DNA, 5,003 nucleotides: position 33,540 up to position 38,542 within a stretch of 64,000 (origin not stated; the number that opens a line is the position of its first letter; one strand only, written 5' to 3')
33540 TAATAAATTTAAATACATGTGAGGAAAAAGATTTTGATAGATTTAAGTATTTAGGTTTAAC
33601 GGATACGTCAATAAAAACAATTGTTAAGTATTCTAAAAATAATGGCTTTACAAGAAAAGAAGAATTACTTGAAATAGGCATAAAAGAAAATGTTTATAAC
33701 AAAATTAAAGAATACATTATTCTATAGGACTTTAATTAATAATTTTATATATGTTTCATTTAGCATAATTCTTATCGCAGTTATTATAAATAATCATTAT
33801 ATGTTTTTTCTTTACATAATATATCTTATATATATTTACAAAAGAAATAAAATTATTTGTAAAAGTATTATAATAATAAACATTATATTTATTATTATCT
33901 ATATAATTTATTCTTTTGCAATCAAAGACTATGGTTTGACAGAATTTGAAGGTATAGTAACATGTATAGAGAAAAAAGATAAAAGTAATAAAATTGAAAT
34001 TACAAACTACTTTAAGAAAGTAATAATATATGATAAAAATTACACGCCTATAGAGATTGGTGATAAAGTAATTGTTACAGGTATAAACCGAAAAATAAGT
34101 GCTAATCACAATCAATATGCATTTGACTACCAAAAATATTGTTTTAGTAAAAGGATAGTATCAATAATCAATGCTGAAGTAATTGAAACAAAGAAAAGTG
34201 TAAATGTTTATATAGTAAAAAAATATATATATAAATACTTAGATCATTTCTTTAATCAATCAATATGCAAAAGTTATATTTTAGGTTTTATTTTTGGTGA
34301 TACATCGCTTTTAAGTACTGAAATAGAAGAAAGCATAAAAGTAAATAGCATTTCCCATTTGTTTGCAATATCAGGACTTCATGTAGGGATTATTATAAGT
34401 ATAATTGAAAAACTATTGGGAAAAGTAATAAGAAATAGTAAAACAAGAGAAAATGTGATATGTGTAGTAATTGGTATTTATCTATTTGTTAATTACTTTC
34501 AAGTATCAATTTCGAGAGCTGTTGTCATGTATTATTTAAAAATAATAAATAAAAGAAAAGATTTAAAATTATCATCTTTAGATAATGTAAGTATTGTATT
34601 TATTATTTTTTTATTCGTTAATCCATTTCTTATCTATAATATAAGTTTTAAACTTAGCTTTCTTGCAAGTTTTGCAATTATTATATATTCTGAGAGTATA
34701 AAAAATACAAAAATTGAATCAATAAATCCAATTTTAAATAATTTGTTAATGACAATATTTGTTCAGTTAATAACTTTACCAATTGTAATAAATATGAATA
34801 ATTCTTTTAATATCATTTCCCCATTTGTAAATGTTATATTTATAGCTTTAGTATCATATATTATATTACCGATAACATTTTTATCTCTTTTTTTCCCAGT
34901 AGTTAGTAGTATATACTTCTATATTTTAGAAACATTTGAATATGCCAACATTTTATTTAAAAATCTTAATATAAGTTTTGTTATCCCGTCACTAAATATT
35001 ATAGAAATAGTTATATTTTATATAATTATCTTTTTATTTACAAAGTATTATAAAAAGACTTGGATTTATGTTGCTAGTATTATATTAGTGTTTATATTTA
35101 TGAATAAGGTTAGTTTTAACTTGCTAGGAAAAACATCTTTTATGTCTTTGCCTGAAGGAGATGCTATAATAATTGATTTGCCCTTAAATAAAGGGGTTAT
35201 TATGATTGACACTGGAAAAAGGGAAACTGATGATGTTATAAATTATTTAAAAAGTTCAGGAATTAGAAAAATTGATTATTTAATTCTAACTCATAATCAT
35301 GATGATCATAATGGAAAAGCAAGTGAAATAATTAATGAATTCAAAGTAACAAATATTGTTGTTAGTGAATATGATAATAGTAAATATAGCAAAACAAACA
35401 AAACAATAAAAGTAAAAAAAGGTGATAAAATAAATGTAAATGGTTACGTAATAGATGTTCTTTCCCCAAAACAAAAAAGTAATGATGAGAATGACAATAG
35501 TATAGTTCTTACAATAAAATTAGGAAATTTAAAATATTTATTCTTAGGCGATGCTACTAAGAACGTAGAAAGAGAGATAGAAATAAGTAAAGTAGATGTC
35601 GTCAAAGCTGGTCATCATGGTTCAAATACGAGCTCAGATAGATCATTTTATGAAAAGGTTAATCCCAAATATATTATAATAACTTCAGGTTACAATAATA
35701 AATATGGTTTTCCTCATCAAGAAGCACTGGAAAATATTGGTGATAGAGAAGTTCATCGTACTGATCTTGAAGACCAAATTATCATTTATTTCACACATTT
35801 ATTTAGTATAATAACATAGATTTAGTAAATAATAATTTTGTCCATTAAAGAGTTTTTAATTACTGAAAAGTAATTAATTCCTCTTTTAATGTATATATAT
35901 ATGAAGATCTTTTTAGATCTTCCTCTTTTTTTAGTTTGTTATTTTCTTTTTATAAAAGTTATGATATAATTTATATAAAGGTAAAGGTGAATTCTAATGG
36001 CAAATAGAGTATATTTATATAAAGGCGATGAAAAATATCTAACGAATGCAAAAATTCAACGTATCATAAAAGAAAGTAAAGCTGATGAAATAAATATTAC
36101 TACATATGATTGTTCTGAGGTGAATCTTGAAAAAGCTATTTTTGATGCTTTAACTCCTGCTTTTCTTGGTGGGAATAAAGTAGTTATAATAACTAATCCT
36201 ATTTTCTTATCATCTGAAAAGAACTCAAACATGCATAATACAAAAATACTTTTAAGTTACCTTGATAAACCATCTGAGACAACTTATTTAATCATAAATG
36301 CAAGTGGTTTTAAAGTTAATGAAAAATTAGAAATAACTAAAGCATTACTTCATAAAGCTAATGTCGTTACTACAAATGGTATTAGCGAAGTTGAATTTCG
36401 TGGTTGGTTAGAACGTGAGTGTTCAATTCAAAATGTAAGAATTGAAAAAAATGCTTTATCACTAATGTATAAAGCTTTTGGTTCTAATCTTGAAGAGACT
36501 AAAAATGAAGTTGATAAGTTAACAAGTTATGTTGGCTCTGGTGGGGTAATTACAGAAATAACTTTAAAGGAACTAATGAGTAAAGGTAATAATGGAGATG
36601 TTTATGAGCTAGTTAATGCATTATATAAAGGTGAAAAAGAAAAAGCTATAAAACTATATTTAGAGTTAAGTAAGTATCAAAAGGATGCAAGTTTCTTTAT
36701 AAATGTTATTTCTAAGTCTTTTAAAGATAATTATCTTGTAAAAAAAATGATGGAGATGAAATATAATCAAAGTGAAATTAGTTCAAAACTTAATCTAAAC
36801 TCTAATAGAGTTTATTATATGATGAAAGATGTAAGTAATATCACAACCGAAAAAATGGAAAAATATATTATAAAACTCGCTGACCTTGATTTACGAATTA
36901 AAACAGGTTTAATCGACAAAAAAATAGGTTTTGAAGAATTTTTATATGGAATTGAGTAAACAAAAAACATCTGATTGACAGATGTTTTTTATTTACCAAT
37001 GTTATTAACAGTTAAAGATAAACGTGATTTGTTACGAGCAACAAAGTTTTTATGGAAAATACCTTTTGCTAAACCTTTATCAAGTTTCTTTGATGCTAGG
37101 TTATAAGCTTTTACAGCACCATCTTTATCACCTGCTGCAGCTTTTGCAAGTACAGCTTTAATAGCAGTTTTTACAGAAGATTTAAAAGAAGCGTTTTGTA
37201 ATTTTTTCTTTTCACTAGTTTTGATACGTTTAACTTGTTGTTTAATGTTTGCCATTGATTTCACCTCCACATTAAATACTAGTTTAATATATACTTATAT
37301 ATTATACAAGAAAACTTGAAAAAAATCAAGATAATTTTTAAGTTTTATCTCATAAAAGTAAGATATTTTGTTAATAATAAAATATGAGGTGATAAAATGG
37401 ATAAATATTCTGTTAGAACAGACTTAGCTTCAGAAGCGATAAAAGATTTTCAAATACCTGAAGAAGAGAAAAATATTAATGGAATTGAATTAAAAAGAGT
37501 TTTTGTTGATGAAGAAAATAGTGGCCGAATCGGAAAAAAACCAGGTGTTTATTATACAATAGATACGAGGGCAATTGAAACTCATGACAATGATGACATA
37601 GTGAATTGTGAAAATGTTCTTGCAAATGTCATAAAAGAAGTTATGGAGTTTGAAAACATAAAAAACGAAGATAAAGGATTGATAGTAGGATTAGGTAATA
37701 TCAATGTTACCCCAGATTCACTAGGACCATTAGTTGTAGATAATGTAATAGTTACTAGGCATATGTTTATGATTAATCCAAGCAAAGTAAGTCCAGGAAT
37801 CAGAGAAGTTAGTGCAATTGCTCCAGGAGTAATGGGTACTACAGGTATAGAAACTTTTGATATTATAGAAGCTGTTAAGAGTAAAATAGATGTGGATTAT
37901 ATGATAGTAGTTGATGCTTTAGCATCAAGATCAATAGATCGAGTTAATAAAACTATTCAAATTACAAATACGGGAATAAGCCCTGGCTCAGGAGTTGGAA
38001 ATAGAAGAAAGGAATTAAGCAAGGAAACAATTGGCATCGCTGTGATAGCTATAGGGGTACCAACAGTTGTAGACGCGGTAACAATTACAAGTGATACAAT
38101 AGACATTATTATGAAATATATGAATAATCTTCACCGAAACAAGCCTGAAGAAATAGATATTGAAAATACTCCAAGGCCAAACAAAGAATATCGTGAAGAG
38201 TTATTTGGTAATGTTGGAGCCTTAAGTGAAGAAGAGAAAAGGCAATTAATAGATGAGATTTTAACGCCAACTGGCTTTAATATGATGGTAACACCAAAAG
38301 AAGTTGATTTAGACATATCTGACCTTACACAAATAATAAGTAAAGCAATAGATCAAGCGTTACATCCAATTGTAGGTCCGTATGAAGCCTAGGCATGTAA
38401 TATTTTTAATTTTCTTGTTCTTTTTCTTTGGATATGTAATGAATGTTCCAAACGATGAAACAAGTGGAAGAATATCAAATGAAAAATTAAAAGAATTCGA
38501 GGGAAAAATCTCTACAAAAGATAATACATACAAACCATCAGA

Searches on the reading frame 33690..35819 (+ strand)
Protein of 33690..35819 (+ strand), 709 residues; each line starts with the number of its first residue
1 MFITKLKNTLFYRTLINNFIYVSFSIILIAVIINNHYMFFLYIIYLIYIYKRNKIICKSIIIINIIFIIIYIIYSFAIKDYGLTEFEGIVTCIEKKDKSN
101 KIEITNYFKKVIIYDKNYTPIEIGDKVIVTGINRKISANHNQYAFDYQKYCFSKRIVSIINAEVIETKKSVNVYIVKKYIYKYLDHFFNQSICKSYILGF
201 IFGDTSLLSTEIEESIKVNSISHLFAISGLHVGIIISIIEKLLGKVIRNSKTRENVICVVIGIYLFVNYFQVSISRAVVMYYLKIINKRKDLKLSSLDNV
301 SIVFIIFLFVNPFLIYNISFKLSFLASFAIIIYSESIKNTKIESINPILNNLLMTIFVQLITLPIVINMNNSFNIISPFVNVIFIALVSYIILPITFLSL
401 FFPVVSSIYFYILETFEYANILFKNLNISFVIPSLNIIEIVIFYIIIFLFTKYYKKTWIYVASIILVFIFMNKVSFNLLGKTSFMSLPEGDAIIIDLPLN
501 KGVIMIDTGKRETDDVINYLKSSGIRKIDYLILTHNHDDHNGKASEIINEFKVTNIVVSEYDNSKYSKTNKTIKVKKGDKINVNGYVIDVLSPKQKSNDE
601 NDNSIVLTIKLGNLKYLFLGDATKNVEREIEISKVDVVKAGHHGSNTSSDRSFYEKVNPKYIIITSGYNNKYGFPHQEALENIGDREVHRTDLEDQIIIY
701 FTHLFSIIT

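Call 87: search_protein_families(library=pfam, proteins=[window:33690-35819:+], max_evalue=0.00001)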
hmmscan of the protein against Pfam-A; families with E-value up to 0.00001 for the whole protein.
window:33690-35819:+ (709 aa): 4 families
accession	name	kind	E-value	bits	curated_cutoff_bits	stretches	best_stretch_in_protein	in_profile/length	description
PF03772.21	Competence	-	6.5e-41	140.9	23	1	201-453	2-266/270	Competence protein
PF00753.33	Lactamase_B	-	2.1e-14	54.4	22.7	1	493-660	9-188/196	Metallo-beta-lactamase superfamily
PF13567.11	DUF4131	-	2.4e-07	31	31.6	1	112-164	107-161/165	Domain of unknown function (DUF4131)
PF13483.12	Lactamase_B_3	-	1.4e-06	28.8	24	1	479-663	5-157/160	Beta-lactamase superfamily domain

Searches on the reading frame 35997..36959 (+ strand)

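Call 87: search_protein_families(library=pfam, proteins=[window:35997-36959:+], max_evalue=0.00001)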
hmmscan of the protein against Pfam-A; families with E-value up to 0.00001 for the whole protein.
window:35997-36959:+ (320 aa): 2 families
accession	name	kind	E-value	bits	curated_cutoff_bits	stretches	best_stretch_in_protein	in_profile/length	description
PF21694.2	DNA_pol3_delta_C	-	9.4e-22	77.7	27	1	201-317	3-119/121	DNA polymerase III delta subunit, C-terminal domain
PF06144.19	DNA_pol3_delta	-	4.2e-20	72.4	21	1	6-125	1-122/124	DNA polymerase III, delta subunit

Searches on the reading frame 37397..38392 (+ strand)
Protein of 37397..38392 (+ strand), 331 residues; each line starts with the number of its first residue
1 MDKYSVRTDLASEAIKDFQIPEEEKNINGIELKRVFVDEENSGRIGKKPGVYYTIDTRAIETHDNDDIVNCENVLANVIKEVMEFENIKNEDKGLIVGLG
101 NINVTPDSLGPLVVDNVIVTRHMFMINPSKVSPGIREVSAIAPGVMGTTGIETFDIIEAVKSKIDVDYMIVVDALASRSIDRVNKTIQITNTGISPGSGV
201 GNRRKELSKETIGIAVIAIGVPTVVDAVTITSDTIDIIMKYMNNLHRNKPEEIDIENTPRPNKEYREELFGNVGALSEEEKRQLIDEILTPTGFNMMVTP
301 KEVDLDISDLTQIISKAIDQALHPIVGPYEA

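Call 87: search_protein_families(library=pfam, proteins=[window:37397-38392:+], max_evalue=0.00001)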
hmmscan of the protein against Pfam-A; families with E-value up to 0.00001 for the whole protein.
window:37397-38392:+ (331 aa): 1 family
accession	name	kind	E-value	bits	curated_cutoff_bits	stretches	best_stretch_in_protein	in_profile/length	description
PF03418.19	Peptidase_A25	-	4.3e-111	371.7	27.8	1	12-326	18-344/353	Germination protease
